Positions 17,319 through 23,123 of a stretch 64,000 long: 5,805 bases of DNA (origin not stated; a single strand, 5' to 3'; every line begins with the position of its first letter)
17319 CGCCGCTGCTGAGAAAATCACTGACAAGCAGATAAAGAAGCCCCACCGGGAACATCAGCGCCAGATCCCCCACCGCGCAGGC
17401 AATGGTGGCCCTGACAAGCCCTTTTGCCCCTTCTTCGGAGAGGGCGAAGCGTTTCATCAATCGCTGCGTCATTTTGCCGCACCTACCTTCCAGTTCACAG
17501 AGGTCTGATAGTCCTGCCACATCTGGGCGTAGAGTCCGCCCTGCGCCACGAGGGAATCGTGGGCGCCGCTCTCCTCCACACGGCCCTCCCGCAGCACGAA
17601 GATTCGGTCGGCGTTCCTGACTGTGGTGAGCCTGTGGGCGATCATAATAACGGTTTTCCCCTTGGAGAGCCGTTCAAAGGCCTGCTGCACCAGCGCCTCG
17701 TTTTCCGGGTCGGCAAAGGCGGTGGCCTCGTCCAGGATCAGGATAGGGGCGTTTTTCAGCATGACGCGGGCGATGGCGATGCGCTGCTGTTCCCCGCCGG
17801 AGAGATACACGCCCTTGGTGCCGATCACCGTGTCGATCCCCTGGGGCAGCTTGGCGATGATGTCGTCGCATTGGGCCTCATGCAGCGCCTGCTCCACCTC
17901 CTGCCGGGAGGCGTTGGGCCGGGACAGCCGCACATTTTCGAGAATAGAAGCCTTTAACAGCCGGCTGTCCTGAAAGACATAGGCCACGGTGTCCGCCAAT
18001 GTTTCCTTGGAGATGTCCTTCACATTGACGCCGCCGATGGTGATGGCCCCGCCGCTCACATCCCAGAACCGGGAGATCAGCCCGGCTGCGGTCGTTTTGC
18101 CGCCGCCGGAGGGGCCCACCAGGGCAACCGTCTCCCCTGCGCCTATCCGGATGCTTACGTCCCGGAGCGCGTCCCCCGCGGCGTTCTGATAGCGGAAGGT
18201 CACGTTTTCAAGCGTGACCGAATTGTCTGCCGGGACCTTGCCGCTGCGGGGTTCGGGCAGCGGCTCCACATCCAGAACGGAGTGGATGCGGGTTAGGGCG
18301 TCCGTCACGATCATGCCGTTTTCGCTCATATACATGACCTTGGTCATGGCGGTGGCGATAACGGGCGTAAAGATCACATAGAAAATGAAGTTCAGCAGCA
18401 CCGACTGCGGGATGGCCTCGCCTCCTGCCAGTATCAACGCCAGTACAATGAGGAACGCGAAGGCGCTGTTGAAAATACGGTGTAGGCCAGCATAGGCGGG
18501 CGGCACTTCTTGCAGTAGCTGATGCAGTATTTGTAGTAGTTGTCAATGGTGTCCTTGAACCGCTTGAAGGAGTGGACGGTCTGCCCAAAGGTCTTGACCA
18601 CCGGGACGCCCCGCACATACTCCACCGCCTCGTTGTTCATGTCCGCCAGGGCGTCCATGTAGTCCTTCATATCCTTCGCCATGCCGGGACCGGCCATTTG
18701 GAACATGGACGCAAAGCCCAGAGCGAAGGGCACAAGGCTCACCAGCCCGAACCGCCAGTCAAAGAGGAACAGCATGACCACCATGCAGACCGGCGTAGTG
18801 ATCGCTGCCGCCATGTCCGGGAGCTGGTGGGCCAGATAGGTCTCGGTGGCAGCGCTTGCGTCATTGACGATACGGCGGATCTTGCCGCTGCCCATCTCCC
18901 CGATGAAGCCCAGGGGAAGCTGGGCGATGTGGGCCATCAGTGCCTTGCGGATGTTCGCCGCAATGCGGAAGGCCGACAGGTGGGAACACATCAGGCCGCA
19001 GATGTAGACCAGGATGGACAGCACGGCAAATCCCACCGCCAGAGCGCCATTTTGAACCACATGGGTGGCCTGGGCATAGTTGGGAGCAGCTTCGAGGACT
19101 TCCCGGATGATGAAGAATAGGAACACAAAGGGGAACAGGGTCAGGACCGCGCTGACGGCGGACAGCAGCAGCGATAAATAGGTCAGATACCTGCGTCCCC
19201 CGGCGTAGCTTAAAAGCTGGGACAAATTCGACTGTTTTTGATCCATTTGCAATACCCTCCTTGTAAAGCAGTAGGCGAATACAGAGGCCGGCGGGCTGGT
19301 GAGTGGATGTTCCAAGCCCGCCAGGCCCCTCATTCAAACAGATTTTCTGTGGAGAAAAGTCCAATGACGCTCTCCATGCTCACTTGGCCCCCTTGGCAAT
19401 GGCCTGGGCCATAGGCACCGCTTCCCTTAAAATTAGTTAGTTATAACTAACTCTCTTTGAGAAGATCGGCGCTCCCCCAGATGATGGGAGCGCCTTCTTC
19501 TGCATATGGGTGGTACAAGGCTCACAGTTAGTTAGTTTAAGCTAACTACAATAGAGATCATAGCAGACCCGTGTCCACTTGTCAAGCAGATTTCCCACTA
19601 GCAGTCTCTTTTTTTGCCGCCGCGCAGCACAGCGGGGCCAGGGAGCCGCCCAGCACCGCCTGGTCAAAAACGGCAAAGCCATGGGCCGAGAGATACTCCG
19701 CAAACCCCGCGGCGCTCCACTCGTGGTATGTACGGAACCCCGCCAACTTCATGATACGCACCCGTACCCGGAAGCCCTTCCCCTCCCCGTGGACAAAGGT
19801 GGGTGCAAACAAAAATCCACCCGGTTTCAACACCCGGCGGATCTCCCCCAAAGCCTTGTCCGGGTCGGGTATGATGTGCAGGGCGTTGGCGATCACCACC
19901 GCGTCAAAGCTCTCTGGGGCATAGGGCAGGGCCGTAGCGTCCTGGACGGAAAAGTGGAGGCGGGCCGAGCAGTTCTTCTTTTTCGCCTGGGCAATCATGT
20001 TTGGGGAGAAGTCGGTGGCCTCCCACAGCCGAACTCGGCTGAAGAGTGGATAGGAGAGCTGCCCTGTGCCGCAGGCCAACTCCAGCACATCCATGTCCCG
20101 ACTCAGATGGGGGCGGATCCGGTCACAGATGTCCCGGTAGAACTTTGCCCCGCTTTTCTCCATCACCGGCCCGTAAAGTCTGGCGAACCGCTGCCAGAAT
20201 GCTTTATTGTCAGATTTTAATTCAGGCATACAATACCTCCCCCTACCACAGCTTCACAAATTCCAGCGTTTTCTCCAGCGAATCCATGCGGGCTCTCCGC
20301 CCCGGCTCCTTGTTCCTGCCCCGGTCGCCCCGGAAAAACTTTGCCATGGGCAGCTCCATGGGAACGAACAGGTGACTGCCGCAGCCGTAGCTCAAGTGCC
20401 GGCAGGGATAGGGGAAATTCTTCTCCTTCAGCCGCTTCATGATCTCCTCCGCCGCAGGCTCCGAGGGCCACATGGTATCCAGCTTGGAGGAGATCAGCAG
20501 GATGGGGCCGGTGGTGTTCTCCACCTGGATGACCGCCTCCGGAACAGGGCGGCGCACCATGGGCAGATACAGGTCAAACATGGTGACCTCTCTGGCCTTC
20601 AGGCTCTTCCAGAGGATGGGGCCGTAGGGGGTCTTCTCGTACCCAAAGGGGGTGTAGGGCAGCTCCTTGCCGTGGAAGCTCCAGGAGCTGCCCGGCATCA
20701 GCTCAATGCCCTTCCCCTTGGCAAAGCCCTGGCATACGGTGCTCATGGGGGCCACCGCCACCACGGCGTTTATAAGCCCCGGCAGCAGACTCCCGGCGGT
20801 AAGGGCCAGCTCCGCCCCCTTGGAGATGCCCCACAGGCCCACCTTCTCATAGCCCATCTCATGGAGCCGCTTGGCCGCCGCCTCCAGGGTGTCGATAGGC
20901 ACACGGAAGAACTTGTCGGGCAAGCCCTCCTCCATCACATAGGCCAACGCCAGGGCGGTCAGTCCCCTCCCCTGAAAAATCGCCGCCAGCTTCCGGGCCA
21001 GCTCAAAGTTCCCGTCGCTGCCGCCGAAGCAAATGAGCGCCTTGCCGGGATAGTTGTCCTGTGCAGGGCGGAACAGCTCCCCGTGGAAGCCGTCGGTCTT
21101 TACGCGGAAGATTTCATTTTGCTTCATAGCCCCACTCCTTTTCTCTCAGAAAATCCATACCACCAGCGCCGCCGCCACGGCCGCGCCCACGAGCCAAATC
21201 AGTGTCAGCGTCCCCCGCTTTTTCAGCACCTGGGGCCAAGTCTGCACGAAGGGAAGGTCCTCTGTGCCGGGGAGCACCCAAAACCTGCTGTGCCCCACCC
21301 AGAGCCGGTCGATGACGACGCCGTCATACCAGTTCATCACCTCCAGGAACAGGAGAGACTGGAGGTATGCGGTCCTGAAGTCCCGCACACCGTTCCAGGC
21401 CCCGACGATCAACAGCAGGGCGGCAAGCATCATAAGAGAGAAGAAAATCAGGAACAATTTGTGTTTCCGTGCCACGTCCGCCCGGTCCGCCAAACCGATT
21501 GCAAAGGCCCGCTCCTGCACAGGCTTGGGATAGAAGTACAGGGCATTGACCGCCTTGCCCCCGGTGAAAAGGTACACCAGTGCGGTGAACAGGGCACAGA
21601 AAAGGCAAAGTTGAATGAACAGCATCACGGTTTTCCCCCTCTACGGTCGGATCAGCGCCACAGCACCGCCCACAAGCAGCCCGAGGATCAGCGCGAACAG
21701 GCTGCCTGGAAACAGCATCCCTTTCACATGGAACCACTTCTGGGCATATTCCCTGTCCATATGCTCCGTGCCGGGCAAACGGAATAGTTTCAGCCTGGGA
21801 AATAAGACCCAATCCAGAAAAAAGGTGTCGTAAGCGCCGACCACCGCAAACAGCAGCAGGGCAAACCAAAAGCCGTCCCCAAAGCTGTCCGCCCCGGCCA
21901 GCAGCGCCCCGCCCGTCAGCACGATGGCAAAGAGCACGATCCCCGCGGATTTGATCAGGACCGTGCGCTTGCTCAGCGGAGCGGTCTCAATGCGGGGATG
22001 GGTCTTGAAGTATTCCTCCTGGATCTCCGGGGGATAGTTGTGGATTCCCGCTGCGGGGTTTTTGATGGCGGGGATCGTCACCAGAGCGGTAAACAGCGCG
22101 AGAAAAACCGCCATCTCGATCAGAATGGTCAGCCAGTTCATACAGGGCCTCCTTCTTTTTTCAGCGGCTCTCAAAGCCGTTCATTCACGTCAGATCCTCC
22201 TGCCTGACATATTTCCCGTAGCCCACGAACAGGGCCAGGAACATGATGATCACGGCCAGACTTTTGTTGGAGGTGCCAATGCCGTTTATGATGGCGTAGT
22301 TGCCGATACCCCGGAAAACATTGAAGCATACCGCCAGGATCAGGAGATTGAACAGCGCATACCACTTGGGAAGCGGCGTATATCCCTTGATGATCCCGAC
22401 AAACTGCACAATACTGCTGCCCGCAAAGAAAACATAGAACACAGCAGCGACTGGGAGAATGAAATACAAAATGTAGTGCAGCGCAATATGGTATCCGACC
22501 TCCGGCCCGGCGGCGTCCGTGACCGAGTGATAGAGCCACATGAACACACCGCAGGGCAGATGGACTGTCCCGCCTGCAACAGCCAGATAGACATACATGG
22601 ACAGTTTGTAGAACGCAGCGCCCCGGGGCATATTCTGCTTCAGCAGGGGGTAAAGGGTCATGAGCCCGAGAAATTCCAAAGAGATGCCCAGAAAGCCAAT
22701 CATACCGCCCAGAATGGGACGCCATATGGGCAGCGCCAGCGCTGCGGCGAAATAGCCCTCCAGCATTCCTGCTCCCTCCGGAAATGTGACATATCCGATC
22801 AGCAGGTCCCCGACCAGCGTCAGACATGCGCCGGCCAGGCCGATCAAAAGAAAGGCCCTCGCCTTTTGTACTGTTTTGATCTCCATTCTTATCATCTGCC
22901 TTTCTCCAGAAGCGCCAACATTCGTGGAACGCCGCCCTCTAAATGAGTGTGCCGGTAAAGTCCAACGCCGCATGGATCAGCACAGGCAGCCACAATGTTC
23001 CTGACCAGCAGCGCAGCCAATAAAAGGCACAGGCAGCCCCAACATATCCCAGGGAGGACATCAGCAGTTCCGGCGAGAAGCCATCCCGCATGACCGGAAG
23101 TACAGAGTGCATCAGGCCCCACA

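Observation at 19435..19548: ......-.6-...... palindrome occurs twice upstream of the ABC exporter and again at the HMA operon: a regulon without a visible regulator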

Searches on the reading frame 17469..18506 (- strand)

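Call 8: search_protein_families(library=pfam, proteins=[window:17469-18506:-])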
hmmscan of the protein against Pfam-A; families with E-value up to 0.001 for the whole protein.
window:17469-18506:- (345 aa): 3 families
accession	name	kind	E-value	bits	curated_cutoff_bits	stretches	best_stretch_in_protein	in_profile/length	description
PF00005.33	ABC_tran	-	2.9e-29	102.8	25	1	114-263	1-137/137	ABC transporter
PF02463.25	SMC_N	-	1.2e-08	35.2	40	1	191-305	110-211/220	RecF/RecN/SMC N terminal domain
PF00270.35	DEAD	-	2.6e-06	27.7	26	1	123-287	13-154/167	DEAD/DEAH box helicase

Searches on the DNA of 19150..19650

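Call 49: search_rna_families(source=window, start=19150, end=19650, threshold=evalue, max_evalue=1)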
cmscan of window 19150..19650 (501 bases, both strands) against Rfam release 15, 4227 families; matches with E-value up to 1: 1.
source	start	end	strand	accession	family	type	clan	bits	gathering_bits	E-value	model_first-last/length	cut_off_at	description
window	19286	19327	-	RF03475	mir-2387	Gene; miRNA;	-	22.2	93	0.24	1-78/78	no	mir-2387 microRNA precursor family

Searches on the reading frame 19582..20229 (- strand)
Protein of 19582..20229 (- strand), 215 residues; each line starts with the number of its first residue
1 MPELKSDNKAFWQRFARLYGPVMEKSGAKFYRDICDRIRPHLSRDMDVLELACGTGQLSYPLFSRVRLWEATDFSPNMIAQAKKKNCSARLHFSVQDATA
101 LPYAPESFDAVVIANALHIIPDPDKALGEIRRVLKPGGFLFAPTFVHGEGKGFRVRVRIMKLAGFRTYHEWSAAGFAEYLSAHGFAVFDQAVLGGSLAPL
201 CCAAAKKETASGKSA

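Call 7: search_protein_families(library=pfam, proteins=[window:19582-20229:-])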
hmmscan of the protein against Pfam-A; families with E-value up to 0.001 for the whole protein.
window:19582-20229:- (215 aa): 7 families
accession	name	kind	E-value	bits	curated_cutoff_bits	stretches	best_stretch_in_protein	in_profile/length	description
PF08241.18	Methyltransf_11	-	5e-24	85.2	21.2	1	49-141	1-94/95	Methyltransferase domain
PF13649.12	Methyltransf_25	-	2.9e-23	82.8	27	1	48-138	1-97/97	Methyltransferase domain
PF13847.12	Methyltransf_31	-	1.1e-20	74.2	27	1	43-145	2-112/145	Methyltransferase domain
PF08242.18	Methyltransf_12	-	3.4e-17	63.4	30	1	49-140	1-98/98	Methyltransferase domain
PF01209.24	Ubie_methyltran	-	8.6e-15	55.1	20.1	1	44-147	47-156/233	ubiE/COQ5 methyltransferase family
PF13489.12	Methyltransf_23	-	7.9e-13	48.9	27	1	28-187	6-161/164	Methyltransferase domain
PF06080.18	DUF938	-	0.0002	21.6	27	1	38-140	18-135/202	Protein of unknown function (DUF938)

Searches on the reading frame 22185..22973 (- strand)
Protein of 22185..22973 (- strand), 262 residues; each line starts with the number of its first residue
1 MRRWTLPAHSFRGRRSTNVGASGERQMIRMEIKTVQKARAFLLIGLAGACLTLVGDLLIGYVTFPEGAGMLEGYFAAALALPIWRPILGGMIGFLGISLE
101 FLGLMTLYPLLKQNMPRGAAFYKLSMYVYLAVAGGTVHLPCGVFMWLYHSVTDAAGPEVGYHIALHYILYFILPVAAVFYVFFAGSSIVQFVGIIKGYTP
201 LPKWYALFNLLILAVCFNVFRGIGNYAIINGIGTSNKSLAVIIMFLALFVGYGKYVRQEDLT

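Call 7: search_protein_families(library=pfam, proteins=[window:22185-22973:-])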
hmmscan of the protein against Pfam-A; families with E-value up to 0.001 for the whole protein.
window:22185-22973:- (262 aa): 1 family
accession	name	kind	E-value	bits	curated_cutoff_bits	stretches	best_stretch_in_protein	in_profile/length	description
PF20599.3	DUF6796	-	1.1e-40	140.1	26.9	1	37-252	5-222/225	Family of unknown function (DUF6796)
